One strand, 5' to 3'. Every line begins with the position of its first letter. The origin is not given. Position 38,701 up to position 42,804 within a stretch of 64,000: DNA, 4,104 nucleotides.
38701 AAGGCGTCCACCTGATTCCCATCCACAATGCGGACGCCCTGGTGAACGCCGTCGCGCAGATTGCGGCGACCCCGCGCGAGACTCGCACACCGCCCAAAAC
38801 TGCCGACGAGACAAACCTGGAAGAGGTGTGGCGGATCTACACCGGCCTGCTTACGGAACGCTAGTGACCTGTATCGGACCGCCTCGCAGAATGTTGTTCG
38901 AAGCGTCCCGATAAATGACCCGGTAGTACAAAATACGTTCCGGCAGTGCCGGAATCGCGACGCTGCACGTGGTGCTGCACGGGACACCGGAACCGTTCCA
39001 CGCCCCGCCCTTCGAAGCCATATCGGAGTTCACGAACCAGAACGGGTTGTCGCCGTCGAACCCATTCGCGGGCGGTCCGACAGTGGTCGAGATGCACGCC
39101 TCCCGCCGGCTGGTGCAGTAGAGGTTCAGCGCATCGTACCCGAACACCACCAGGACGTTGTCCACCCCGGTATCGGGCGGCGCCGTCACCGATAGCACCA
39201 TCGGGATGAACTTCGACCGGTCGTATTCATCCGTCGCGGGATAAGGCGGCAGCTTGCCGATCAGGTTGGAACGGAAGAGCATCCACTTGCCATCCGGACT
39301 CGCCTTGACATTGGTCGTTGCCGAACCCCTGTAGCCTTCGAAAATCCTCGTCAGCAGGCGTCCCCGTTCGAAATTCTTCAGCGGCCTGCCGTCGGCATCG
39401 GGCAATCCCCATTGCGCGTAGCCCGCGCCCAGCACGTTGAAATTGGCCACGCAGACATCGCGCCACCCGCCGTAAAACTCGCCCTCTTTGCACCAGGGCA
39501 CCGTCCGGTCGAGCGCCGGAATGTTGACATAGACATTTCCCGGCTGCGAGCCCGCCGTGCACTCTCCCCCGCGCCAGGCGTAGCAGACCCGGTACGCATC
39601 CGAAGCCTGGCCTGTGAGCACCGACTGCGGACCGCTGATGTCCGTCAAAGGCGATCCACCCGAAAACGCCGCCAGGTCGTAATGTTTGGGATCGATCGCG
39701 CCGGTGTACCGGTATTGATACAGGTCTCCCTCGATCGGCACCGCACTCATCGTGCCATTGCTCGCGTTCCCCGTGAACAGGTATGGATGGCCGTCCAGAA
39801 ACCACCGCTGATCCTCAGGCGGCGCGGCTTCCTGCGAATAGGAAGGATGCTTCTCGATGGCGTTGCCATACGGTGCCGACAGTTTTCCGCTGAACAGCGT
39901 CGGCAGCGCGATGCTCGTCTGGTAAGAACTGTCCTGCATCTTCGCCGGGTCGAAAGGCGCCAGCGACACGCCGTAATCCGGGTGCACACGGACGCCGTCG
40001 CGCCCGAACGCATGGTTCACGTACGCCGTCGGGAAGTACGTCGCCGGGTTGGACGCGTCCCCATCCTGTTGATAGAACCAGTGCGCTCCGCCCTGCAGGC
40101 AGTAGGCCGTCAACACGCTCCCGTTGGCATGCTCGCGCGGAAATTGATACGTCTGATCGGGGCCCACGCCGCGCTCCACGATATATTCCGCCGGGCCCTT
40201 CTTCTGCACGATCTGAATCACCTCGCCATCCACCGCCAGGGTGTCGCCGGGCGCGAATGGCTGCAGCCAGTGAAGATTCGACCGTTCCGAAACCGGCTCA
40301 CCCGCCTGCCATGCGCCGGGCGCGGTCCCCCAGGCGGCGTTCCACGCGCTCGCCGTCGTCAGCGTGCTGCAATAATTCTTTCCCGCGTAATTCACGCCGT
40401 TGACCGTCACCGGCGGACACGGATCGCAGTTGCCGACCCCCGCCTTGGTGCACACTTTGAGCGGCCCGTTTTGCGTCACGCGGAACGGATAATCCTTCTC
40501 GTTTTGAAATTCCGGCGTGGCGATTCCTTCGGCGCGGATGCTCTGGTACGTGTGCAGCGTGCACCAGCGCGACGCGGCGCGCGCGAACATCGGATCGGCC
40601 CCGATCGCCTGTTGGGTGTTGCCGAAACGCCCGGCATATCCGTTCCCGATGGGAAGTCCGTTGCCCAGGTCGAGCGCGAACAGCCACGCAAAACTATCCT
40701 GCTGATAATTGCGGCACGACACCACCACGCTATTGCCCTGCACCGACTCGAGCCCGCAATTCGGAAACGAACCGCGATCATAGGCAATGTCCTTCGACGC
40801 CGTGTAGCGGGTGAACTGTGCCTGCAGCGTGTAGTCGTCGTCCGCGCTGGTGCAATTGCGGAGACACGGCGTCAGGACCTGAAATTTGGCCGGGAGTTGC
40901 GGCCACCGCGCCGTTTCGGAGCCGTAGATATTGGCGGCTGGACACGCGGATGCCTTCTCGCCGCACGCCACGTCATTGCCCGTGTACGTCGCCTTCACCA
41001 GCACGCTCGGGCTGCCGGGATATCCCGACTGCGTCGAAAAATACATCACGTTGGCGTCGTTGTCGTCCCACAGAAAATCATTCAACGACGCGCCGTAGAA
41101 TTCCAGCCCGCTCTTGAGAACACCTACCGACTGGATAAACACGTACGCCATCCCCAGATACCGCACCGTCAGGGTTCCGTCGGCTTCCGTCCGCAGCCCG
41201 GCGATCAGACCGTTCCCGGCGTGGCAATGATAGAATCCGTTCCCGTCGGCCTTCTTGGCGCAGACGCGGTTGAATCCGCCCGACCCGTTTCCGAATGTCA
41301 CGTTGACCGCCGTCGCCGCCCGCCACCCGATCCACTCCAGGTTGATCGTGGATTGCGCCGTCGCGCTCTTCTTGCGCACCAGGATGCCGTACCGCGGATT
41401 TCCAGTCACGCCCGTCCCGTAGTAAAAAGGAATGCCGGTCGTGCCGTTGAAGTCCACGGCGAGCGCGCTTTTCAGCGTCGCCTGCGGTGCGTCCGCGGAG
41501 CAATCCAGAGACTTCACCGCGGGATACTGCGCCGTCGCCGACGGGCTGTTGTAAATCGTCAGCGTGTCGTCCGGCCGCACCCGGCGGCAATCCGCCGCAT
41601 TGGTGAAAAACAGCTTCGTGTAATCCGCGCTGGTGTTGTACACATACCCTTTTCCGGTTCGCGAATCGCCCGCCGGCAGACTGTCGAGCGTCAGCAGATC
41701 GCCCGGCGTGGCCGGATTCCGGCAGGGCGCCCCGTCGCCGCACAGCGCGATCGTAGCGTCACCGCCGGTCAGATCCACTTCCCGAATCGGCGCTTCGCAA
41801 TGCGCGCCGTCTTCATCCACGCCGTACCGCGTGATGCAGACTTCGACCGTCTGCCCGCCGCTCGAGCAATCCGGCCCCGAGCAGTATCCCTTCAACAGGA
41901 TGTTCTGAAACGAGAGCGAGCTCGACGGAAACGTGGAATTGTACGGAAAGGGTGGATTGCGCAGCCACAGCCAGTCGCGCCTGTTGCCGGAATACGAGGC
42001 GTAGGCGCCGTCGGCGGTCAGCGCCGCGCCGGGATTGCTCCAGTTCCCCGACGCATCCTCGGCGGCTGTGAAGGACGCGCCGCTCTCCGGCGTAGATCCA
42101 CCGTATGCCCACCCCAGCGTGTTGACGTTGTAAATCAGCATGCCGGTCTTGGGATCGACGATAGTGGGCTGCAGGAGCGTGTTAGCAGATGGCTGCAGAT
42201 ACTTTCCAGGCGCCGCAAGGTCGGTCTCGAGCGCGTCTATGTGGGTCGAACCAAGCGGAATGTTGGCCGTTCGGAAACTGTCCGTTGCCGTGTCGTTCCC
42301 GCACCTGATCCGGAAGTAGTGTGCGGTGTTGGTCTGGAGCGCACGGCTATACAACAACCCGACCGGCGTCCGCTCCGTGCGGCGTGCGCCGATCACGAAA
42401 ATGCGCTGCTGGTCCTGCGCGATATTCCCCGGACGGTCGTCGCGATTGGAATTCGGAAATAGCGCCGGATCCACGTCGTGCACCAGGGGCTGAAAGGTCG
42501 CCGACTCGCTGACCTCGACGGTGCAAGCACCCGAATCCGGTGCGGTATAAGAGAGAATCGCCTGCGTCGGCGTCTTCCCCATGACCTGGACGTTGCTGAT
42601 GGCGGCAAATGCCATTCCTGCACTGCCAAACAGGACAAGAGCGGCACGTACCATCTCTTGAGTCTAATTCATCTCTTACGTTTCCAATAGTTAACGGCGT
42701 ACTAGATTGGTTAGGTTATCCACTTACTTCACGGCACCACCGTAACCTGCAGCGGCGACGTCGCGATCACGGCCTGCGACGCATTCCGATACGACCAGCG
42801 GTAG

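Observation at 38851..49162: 10.3-kb operon inside a glycan locus: a tail-fibre-like repeat protein plus two giant paralogous secreted proteins of unknown function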

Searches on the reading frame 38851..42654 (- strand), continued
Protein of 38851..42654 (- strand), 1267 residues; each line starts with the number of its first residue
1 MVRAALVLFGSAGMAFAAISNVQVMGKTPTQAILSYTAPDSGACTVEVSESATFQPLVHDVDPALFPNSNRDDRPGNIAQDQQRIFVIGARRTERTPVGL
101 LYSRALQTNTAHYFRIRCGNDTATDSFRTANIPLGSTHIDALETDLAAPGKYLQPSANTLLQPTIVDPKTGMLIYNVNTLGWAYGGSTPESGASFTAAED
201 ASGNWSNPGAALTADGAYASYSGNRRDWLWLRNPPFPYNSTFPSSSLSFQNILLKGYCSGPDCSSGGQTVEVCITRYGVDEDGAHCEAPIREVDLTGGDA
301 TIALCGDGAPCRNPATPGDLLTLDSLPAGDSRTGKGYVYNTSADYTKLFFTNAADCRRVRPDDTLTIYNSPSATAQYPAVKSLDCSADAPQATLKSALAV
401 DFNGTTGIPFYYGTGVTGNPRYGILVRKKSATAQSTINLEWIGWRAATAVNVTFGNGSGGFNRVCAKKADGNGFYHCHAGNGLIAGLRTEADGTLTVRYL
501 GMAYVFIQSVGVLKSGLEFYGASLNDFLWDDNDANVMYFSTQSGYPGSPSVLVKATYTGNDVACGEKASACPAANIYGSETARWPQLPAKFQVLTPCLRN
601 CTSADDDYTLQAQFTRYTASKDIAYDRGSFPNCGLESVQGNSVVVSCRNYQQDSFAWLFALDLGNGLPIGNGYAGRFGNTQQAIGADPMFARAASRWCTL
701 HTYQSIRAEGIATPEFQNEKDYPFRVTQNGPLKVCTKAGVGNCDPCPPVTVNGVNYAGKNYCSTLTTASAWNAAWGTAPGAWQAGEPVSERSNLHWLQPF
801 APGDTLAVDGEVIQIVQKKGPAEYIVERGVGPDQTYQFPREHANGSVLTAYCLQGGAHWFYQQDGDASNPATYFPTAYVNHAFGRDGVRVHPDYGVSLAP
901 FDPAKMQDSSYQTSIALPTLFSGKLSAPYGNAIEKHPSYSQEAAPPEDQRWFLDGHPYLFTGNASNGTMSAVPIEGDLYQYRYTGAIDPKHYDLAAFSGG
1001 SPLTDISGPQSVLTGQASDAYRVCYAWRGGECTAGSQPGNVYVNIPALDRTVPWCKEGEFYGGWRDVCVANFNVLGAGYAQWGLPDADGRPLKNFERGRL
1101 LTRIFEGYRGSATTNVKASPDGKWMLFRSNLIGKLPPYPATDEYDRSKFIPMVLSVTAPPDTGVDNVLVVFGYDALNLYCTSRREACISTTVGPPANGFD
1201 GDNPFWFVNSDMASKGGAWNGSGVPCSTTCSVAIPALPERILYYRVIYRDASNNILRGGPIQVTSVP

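Call 73: find_encoding_contigs(protein=P0004, flank=500, max_places=3)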
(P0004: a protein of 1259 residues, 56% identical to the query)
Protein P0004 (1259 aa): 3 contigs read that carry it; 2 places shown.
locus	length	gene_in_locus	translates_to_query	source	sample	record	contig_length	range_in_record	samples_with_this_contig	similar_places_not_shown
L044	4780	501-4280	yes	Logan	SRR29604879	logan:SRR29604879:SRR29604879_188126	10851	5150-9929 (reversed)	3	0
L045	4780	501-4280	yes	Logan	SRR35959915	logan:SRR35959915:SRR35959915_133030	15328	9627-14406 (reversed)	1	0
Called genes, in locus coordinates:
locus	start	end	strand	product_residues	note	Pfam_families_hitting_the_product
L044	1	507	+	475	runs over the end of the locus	?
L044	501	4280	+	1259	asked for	-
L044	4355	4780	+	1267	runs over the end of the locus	-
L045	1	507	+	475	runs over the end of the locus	?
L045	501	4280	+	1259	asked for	-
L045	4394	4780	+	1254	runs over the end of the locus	-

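Call 76: search_protein_families(library=padloc, proteins=[window:38851-42654:-], max_evalue=0.01)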
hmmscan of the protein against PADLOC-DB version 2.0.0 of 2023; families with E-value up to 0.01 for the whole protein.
window:38851-42654:- (1267 aa): 0 families

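Call 77: search_dna_similar(query=window:38851-42654:-, collection=phages, mode=protein, max_evalue=0.01, max_rows=10)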
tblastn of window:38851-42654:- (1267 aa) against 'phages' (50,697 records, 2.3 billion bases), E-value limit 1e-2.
No match.

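Call 78: search_dna_similar(query=window:38851-42654:-, collection=plasmids, mode=protein, max_evalue=0.01, max_rows=10)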
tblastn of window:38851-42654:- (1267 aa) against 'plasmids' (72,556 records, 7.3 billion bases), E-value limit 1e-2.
No match.

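Call 87: search_protein_families(library=phrogs, proteins=[L016:4567-5709:+, L032:9014-9988:+, L038:7961-8845:+, L042:8667-9905:+, L002:2693-3841:+, L027:8928-9956:+, L005:7836-8894:+, L003:1911-3665:+], max_evalue=0.01)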
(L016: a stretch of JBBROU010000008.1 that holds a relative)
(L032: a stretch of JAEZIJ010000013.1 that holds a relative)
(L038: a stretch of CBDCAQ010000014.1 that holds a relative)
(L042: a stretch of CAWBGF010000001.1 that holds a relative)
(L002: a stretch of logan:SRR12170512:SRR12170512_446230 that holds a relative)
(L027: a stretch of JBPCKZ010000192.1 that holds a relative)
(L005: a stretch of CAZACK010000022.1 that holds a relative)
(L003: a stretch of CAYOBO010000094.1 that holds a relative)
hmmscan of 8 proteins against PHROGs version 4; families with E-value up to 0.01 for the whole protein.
L016:4567-5709:+ (380 aa): 0 families

L032:9014-9988:+ (324 aa): 1 family
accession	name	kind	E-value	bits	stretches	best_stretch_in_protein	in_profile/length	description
phrog_30699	-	unknown function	0.0041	18.2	1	52-89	65-104/113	-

L038:7961-8845:+ (294 aa): 3 families
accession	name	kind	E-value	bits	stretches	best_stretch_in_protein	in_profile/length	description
phrog_17312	-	tail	3e-10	40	1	182-294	692-792/792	tail protein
phrog_21017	-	unknown function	3.5e-05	25.1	1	243-292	90-140/143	-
phrog_37350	-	unknown function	0.0016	17.9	1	256-291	806-841/846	-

L042:8667-9905:+ (412 aa): 0 families

L002:2693-3841:+ (382 aa): 1 family
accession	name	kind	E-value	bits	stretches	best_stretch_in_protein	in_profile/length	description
phrog_19068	-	unknown function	9.5e-05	22.9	1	145-370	36-253/267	-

L027:8928-9956:+ (342 aa): 0 families

L005:7836-8894:+ (353 aa): 0 families

L003:1911-3665:+ (585 aa): 0 families

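Call 100: find_encoding_contigs(protein=P0012, flank=8000, max_places=1)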
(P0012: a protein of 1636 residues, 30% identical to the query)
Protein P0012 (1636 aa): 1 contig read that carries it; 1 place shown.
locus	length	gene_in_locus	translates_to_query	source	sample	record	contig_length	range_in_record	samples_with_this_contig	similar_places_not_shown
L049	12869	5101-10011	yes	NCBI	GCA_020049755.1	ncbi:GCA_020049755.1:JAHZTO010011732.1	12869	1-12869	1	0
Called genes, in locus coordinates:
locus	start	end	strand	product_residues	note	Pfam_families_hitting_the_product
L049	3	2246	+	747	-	?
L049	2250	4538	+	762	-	PF10102:DUF2341, PF13385:Laminin_G_3, PF10102:DUF2341, PF13385:Laminin_G_3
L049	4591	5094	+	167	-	-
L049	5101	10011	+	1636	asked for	PF00041:fn3, PF16656:Pur_ac_phosph_N, PF10102:DUF2341, PF13385:Laminin_G_3, PF01471:PG_binding_1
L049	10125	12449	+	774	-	PF07719:TPR_2 (faint), PF13414:TPR_11 (faint), PF13428:TPR_14 (faint), PF23914:TPR_CcmH_CycH (faint), PF13432:TPR_16, PF14559:TPR_19 (weak)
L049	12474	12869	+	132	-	?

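Call 101: find_encoding_contigs(protein=P0011, flank=8000, max_places=1)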
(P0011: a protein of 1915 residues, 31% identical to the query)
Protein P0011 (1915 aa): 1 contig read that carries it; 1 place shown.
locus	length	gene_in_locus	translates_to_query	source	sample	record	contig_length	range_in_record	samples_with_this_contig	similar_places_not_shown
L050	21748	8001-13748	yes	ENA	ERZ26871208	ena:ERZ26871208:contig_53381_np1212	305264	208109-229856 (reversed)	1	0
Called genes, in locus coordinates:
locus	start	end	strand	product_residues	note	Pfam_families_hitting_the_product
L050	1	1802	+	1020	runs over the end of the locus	PF01590:GAF, PF08447:PAS_3, PF08448:PAS_4 (faint), PF12860:PAS_7 (weak), PF00990:GGDEF, PF00563:EAL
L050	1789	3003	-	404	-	PF00871:Acetate_kinase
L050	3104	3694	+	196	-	PF13580:SIS_2, PF01380:SIS (weak)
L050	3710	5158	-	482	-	PF13489:Methyltransf_23, PF08241:Methyltransf_11, PF08242:Methyltransf_12 (weak), PF13649:Methyltransf_25 (weak)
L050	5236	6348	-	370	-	PF00155:Aminotran_1_2, PF01041:DegT_DnrJ_EryC1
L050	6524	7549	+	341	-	PF02350:Epimerase_2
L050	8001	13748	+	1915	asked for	PF07679:I-set (faint), PF17766:fn3_6 (faint)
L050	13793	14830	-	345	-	PF13579:Glyco_trans_4_4, PF13439:Glyco_transf_4, PF00534:Glycos_transf_1, PF13692:Glyco_trans_1_4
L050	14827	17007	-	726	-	PF00107:ADH_zinc_N, PF01408:GFO_IDH_MocA, PF02894:GFO_IDH_MocA_C (faint), PF22725:GFO_IDH_MocA_C3 (weak)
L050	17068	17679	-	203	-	PF02698:DUF218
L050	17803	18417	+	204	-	PF13489:Methyltransf_23 (weak), PF13847:Methyltransf_31, PF08241:Methyltransf_11, PF08242:Methyltransf_12 (weak), PF13649:Methyltransf_25, PF01209:Ubie_methyltran (weak)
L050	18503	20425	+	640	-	PF13522:GATase_6, PF13537:GATase_7, PF00733:Asn_synthase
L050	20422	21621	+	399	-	PF13439:Glyco_transf_4 (weak), PF00534:Glycos_transf_1, PF13692:Glyco_trans_1_4, PF13524:Glyco_trans_1_2 (weak)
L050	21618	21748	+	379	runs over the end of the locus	PF13439:Glyco_transf_4, PF13579:Glyco_trans_4_4, PF00534:Glycos_transf_1, PF13692:Glyco_trans_1_4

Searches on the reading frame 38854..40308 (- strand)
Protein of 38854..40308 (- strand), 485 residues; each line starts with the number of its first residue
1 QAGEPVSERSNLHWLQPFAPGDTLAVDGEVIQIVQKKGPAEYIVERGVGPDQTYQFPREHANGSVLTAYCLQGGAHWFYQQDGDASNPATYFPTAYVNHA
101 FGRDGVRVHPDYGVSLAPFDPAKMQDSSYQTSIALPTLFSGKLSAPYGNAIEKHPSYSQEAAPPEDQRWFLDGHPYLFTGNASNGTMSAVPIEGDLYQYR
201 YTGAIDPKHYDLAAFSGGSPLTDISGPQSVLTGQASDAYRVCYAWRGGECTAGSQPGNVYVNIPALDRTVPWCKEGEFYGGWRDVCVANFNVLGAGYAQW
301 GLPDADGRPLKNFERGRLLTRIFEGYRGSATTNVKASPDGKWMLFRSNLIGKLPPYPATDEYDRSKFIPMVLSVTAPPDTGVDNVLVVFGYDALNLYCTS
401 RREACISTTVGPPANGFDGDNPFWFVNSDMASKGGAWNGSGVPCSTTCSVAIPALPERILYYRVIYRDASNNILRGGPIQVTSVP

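Call 96: search_solved_structures(query=A7, max_evalue=10, show_alignments=2)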
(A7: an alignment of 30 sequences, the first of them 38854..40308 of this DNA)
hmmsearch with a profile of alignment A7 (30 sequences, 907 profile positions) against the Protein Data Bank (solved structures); distinct sequences matched with E-value up to 10: 0.
